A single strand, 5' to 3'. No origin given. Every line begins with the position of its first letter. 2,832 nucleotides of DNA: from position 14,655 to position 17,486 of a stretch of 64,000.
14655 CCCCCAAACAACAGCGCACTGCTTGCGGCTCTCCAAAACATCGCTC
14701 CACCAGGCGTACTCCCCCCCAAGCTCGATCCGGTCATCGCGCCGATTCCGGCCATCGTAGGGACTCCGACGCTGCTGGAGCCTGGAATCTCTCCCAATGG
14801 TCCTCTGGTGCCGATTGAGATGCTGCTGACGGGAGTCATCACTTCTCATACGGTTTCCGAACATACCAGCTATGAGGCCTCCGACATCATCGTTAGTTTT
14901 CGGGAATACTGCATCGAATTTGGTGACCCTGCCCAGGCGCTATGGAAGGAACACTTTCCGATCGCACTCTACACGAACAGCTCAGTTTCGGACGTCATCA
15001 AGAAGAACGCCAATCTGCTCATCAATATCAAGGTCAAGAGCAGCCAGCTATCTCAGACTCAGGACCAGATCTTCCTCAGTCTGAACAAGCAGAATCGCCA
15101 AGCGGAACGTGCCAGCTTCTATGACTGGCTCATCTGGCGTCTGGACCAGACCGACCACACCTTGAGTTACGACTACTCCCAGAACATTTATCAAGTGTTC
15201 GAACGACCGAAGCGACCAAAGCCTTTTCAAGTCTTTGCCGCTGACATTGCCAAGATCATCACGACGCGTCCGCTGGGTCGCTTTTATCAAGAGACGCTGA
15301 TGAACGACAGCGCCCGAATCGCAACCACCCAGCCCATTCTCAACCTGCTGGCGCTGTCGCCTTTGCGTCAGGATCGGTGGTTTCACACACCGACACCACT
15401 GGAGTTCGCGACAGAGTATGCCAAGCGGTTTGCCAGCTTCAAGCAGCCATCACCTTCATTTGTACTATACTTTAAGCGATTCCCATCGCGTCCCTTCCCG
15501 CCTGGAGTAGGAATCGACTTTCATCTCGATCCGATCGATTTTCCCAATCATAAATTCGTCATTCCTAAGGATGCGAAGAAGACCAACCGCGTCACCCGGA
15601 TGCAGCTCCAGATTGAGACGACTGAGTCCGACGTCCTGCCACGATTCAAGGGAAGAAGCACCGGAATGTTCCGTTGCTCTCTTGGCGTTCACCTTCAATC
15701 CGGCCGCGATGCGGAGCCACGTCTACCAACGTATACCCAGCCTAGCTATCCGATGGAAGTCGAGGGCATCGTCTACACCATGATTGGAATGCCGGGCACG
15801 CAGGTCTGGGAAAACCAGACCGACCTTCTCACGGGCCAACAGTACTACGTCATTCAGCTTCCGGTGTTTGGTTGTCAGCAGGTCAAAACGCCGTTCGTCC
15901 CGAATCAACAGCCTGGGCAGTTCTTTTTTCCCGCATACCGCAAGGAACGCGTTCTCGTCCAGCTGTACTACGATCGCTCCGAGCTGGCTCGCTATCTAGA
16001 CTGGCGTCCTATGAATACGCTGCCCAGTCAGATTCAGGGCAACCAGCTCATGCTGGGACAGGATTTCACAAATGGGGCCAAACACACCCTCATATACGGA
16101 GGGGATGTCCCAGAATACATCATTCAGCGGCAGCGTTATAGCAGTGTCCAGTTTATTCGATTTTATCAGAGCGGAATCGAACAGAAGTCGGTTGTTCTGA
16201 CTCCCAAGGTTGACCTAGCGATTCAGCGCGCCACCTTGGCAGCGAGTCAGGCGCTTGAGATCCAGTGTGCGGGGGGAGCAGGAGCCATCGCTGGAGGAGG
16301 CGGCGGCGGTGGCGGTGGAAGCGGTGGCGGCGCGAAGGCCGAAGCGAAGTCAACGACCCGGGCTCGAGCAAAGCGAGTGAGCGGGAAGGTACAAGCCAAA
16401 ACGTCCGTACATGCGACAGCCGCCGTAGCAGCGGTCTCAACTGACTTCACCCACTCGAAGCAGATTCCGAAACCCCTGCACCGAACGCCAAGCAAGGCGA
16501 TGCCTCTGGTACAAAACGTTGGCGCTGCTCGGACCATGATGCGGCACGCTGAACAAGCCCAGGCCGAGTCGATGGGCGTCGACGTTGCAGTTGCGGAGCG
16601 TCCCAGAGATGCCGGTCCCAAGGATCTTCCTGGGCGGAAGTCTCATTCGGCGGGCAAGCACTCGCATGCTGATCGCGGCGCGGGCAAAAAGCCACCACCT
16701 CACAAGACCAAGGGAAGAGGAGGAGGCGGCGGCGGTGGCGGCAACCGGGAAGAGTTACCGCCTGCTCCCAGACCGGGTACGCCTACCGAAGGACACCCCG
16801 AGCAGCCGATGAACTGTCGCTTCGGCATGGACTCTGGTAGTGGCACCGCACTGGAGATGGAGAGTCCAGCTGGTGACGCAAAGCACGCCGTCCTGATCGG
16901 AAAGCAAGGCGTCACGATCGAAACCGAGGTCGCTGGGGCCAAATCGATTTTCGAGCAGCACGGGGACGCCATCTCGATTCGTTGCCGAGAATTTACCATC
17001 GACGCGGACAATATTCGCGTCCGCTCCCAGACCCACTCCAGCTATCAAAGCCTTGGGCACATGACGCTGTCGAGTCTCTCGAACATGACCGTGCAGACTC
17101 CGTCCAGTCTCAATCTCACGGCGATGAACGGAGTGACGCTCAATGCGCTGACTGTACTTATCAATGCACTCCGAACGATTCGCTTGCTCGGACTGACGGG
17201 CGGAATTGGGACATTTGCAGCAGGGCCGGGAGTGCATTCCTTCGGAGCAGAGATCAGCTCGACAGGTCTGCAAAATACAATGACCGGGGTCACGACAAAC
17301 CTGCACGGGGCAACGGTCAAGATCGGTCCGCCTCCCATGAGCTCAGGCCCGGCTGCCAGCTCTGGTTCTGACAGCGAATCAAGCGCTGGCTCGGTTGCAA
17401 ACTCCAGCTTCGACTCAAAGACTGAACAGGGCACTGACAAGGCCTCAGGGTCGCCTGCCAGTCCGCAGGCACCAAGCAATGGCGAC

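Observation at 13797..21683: Giant 2.6-kDa-residue protein translationally coupled inside the T6SS baseplate operon: VgrG-like core plus ~1,400-aa disordered tail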

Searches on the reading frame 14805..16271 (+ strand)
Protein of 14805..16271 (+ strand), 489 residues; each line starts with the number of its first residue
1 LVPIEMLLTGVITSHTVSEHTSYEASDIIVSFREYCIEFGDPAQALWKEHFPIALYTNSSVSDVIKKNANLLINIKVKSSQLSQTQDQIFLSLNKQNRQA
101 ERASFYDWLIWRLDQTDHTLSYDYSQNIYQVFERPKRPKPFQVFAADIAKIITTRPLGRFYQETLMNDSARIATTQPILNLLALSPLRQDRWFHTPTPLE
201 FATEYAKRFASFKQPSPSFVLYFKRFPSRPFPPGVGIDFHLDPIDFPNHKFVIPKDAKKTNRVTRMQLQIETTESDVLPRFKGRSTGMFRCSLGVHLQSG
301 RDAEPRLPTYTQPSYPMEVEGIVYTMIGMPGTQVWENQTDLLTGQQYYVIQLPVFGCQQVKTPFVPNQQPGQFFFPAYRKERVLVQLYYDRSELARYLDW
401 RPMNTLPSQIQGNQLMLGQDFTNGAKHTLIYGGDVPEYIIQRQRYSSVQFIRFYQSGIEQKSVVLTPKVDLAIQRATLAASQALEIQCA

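Call 12: find_homologous_proteins(query=window:14805-16271:+, max_evalue=0.01)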
Query seq(489 aa) (489 aa): 10 proteins with E <= 0.01 among 8000 candidates.
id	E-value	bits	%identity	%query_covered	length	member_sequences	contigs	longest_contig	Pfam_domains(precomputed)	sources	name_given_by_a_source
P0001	1.1e-95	339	38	90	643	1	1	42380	-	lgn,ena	-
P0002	7.5e-89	317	37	85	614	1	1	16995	-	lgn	-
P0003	2.5e-71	259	56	47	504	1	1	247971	-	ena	-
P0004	7.4e-47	178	28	92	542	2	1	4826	-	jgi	-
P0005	9.5e-43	165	27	96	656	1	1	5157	-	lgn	-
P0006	5.8e-41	159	27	93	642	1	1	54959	-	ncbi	ncbi:MAG: hypothetical protein U0165_12100 [Polyangiaceae bacterium]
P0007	1.4e-40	157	28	97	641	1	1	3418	-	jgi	jgi:hypothetical protein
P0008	3.6e-38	150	27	97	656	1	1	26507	-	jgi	-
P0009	9.5e-37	145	25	93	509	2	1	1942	-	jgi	jgi:hypothetical protein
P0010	2.4e-33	134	27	90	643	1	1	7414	-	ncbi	-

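Call 15: find_encoding_contigs(protein=P0003, flank=10000, max_places=3)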
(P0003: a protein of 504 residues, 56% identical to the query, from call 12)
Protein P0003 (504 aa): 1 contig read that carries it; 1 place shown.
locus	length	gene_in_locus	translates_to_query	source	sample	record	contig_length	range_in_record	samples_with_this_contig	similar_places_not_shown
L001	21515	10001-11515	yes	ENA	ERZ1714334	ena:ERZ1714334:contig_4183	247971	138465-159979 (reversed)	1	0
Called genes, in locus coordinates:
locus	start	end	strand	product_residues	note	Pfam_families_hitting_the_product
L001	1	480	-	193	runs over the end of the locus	-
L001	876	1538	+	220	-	-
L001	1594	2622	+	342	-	-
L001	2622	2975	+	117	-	-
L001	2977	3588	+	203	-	-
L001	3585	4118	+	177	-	PF22361:IglE_N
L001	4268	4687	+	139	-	PF05591:T6SS_VipA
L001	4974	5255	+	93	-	PF05943:VipB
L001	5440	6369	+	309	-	PF05943:VipB, PF18945:VipB_2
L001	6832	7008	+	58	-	-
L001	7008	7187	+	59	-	-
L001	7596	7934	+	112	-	PF05936:T6SS_VasE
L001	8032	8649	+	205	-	PF04965:GPW_gp25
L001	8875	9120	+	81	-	-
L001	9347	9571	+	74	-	-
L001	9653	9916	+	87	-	-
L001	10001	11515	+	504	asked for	-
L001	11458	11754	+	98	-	-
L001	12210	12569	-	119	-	-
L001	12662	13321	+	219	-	-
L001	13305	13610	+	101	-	-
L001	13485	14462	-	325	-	-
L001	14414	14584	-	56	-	-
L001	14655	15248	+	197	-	PF05947:T6SS_TssF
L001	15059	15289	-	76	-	-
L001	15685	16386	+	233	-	-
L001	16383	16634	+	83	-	-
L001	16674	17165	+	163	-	-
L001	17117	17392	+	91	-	-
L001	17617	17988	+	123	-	-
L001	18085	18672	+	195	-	-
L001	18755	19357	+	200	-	-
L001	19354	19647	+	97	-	-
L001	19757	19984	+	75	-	-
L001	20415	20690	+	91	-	-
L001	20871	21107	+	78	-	-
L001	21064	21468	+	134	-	-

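Call 16: find_encoding_contigs(protein=P0001, flank=10000, max_places=3)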
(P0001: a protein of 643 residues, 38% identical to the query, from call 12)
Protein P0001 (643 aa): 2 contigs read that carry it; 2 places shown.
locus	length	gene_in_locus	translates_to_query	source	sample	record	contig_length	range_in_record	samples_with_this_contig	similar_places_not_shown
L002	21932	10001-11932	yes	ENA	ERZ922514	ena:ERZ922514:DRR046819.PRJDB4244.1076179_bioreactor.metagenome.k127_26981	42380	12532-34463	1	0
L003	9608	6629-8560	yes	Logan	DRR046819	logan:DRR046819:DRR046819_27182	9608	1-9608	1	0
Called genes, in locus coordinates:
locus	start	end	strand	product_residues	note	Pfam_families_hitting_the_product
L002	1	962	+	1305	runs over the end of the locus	PF00069:Pkinase, PF07714:PK_Tyr_Ser-Thr, PF00069:Pkinase, PF02985:HEAT (faint), PF13646:HEAT_2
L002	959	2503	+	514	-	PF08308:PEGA (faint)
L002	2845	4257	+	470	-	PF00069:Pkinase, PF01636:APH (faint), PF07714:PK_Tyr_Ser-Thr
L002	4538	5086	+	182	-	PF05591:T6SS_VipA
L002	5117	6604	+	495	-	PF05943:VipB, PF18945:VipB_2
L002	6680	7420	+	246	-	-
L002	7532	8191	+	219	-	-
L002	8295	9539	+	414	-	PF05936:T6SS_VasE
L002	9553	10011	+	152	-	PF04965:GPW_gp25 (weak)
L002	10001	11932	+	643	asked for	-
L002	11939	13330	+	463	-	-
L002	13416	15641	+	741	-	-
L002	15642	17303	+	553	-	PF05947:T6SS_TssF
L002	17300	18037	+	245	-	PF09850:DotU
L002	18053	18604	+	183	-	-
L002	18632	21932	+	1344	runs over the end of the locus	PF14331:IcmF-related_N (weak)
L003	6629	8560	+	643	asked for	-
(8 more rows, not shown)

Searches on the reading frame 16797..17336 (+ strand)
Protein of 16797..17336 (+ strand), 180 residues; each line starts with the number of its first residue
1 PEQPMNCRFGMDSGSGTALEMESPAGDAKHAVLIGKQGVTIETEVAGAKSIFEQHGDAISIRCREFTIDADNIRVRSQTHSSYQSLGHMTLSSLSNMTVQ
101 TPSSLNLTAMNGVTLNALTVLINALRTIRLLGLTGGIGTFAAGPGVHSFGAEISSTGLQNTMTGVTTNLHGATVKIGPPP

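Call 33: search_solved_structures(query=A2, max_evalue=10, show_alignments=3)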
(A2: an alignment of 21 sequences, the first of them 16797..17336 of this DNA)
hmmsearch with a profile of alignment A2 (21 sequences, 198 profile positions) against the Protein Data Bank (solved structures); distinct sequences matched with E-value up to 10: 12.
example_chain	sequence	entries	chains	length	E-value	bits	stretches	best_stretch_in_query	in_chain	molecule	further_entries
7b5h_AJ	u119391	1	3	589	1.5e-07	34.9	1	72-146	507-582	All3320 protein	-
8gra_I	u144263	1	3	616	4.7e-06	30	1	56-167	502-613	Type VI secretion system spike protein VgrG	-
9qgo_A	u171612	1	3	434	0.00087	22.6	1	85-181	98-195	Tail fiber protein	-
6u9e_B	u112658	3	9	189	0.001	22.4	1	56-166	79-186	VgrG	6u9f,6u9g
9gtr_q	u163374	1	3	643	0.0022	21.4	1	109-195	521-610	Gp5/Type VI secretion system Vgr protein OB-fold domain-containing protein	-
7aef_q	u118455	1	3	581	0.005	20.2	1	65-144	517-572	Phosphoserine phosphatase SerB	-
8on5_A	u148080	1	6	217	0.033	17.5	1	94-153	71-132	Adenoviral fiber protein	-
4peu_A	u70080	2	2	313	0.061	16.6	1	83-170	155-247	Uncharacterized protein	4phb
9rce_F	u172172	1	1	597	0.1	15.9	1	54-189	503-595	Type VI secretion system tip protein VgrG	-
8uur_A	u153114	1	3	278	0.11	15.8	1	96-165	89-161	AfpX13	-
9vzk_q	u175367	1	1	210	0.19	15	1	81-121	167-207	Gp5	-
36za_qs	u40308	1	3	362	0.45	13.8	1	92-192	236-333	Tail terminator gp51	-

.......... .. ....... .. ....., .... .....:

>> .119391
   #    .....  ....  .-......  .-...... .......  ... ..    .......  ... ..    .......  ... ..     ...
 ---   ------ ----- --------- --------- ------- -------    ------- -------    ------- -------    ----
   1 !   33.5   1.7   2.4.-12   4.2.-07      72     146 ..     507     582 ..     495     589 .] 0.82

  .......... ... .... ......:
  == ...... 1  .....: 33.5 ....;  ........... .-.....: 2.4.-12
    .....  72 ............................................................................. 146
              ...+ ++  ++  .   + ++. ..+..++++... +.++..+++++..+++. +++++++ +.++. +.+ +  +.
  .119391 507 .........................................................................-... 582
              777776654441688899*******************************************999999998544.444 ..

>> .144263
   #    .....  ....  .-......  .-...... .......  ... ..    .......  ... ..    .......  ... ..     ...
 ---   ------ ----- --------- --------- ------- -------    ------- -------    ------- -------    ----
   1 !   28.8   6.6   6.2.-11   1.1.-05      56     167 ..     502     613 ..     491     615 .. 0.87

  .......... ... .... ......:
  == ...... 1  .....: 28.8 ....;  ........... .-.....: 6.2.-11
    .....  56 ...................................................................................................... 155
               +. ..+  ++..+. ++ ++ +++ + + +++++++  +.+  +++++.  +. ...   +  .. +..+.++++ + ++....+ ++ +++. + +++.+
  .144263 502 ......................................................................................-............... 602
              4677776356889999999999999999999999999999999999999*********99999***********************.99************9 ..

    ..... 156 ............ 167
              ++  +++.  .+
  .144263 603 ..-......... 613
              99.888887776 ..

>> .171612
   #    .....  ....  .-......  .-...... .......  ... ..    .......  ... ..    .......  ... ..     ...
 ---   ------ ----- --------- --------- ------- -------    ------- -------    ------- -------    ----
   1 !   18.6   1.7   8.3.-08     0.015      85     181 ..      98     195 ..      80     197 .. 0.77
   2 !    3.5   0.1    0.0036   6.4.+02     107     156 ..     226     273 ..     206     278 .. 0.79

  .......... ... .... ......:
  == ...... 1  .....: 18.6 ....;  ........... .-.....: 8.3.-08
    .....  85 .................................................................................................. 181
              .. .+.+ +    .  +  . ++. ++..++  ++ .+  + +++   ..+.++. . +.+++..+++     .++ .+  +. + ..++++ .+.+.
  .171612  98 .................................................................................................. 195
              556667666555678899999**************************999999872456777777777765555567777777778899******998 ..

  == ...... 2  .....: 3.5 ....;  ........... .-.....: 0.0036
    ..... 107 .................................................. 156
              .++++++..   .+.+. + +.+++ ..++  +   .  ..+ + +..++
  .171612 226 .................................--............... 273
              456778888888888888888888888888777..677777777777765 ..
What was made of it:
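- On gp27/gp5-type central spike of contractile injection systems (VgrG superfamily in the broad sense): The profile of aa 1001-1180 plus 20 relatives hits the beta-helix parts of All3320 (1.5e-7), T6SS VgrG 8gra (4.7e-6), Francisella VgrG (1e-3) and a Streptomyces CIS gp5/VgrG (2e-3) (call 33).
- Closest known: Francisella pathogenicity-island spike: PdpA. Same: The needle profile matches Francisella VgrG (call 33).
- The needle profile hits spike beta-helices, including Francisella VgrG (call 33).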
